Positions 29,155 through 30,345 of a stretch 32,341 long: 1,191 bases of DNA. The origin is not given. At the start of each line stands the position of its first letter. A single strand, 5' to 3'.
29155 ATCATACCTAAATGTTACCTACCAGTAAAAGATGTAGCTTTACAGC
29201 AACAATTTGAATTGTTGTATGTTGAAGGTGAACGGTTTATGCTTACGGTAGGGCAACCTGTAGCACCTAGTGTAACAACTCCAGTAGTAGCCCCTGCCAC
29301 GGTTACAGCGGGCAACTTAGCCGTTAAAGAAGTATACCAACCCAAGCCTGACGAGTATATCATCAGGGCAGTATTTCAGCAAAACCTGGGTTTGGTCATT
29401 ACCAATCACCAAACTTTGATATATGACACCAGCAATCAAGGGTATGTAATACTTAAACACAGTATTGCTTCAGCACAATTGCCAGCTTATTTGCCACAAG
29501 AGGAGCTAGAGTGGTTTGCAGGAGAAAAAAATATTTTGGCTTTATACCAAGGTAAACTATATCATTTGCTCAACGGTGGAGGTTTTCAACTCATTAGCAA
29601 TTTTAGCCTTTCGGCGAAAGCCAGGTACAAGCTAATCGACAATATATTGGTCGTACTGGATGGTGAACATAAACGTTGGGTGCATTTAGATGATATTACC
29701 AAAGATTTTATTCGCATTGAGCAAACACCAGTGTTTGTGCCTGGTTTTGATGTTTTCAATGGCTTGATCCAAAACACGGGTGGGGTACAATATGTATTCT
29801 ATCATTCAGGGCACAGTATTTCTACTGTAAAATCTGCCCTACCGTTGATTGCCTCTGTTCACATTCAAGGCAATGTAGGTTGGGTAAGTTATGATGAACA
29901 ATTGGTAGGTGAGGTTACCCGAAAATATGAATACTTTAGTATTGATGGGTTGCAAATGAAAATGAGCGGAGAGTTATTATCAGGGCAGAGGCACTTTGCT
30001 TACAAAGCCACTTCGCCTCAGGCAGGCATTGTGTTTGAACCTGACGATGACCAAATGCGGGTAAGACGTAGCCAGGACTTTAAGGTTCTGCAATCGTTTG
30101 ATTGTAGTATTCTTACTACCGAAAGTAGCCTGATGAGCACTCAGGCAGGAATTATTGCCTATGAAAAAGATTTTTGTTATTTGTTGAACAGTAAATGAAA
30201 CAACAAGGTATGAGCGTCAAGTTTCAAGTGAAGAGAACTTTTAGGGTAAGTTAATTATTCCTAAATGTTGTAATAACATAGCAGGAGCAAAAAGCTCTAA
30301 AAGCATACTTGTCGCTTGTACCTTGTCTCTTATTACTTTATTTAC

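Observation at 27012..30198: PP2C-like phosphatase plus atypical Hanks kinase with an unknown 300-aa C-terminal domain, divergent from RNA 2'-phosphotransferase KptA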

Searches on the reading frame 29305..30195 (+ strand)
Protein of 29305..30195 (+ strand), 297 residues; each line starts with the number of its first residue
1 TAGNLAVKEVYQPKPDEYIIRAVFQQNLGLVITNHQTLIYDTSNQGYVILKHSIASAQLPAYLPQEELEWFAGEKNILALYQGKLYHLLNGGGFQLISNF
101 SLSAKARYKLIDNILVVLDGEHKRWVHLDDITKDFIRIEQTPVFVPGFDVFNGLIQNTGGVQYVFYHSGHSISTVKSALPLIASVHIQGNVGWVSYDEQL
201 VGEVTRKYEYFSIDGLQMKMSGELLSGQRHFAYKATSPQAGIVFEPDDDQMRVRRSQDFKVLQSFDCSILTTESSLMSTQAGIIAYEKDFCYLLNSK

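Call 44: predict_structure(alignment_id=A3)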
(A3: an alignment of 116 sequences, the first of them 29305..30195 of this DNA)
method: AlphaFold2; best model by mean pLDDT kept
length: 297 residues; sequences in the alignment: 116
mean_pLDDT: 96.7   pTM: 0.91
mean pLDDT of the five models: 96.7, 96.4, 96.3, 96.1, 95.7
residues with pLDDT >= 90: 289; 70-90: 6; 50-70: 2; < 50: 0
segments of 3 or more residues with pLDDT < 50: none
pLDDT, mean of each block of 10 residues (from residue 1): 85 98 98 98 98 95 93 98 97 97 98 98 98 98 98 97 96 97 97 97 97 97 97 96 98 97 97 98 98 95
secondary structure, 60 per line:
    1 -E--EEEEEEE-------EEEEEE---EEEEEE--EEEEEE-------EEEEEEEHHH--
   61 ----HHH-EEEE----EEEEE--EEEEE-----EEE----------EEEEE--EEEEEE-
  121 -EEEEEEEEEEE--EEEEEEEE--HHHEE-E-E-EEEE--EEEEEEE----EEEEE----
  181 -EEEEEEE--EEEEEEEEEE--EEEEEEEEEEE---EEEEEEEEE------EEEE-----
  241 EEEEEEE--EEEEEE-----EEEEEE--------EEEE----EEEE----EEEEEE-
elements in order: E5-11 E19-24 E28-33 E36-41 E49-55 E69-72 E77-81 E84-88 E94-96 E107-111 E114-119 E122-132 E135-142 E155-158 E161-167 E172-176 E182-188 E191-200 E203-213 E217-225 E232-235 E241-247 E250-255 E261-266 E275-278 E283-286 E291-296

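Call 54: search_protein_families(library=pfam, proteins=[window:29305-30195:+], max_evalue=0.1)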
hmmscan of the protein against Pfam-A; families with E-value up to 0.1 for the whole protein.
window:29305-30195:+ (297 aa): 0 families

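Call 90: search_protein_representatives(protein=window:29305-30195:+)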
Query: 297 residues. Proteins with E-value up to 0.001 (for the whole library): 94; up to 1e-10: 57; up to 1e-30: 17. The best 94 are listed.
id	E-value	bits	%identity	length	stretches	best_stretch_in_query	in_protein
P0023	1.4e-82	293.6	52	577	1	1-296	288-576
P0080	1.1e-70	254.6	48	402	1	4-294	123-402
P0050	4.6e-49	183.6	39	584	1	2-297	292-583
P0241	2.5e-44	168.1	52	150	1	147-296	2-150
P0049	6.2e-43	163.5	38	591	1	4-297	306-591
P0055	9.6e-41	156.3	37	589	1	3-297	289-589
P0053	4.5e-38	147.5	52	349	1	4-143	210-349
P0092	6.0e-37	143.9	33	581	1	5-289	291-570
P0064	6.7e-37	143.7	38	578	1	5-287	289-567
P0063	2.9e-36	141.6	35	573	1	41-296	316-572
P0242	4.9e-36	140.9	38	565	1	67-297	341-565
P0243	1.3e-35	139.4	33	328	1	17-296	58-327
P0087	2.0e-35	138.9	32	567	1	18-297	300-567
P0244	2.5e-34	135.3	31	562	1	13-296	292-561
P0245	7.2e-33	130.5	32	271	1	22-297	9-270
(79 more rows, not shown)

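Call 98: fold_search(model_id=the predicted structure, library=viral)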
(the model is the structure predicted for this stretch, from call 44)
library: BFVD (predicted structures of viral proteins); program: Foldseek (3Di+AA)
matches with E <= 10: 741; with E <= 0.001: 54
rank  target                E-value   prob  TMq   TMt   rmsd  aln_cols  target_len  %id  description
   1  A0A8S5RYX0            1.5e-20  1.00  0.80  0.45   3.0       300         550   22  non-specific serine/threonine protein kinase [Myoviridae sp. ctNQV2]
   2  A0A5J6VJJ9            6.1e-06  1.00  0.37  0.28  10.3       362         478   12  Uncharacterized protein [Megaviridae environmental sample]
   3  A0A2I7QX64            8.2e-06  1.00  0.54  0.42   6.8       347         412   11  (no name in the UniProt tables at hand)
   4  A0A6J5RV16            1.2e-05  1.00  0.47  0.32   8.6       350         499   11  Bacteriophage P22, Gp10, DNA-stabilising [uncultured Caudovirales phage]
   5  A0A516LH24            1.3e-05  1.00  0.40  0.29  11.3       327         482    9  (no name in the UniProt tables at hand)
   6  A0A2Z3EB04            1.6e-05  1.00  0.41  0.28   9.6       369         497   10  (no name in the UniProt tables at hand)
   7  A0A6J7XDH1            2.6e-05  1.00  0.43  0.30   8.9       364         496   10  Bacteriophage P22, Gp10, DNA-stabilising [uncultured Caudovirales phage]
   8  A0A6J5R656            2.7e-05  1.00  0.39  0.28  10.8       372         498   11  Bacteriophage P22, Gp10, DNA-stabilising [uncultured Caudovirales phage]
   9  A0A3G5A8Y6            3.1e-05  1.00  0.50  0.31  10.8       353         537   10  Uncharacterized protein [Hyperionvirus sp.]
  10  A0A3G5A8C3            4.1e-05  1.00  0.42  0.39   9.0       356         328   12  Uncharacterized protein [Hyperionvirus sp.]
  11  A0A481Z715            4.1e-05  1.00  0.37  0.27   9.9       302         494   10  Uncharacterized protein [Pithovirus LCPAC104]
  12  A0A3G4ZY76            4.5e-05  1.00  0.53  0.44   7.2       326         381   11  Uncharacterized protein [Faunusvirus sp.]
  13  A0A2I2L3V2            5.7e-05  1.00  0.48  0.45   8.2       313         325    9  WD40 domain-containing protein [Orpheovirus IHUMI-LCC2]
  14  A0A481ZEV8            5.7e-05  1.00  0.48  0.17   9.9       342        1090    9  Putative Ig domain protein [Pithovirus LCPAC404]
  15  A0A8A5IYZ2            7.3e-05  1.00  0.31  0.23  10.9       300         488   11  (no name in the UniProt tables at hand)
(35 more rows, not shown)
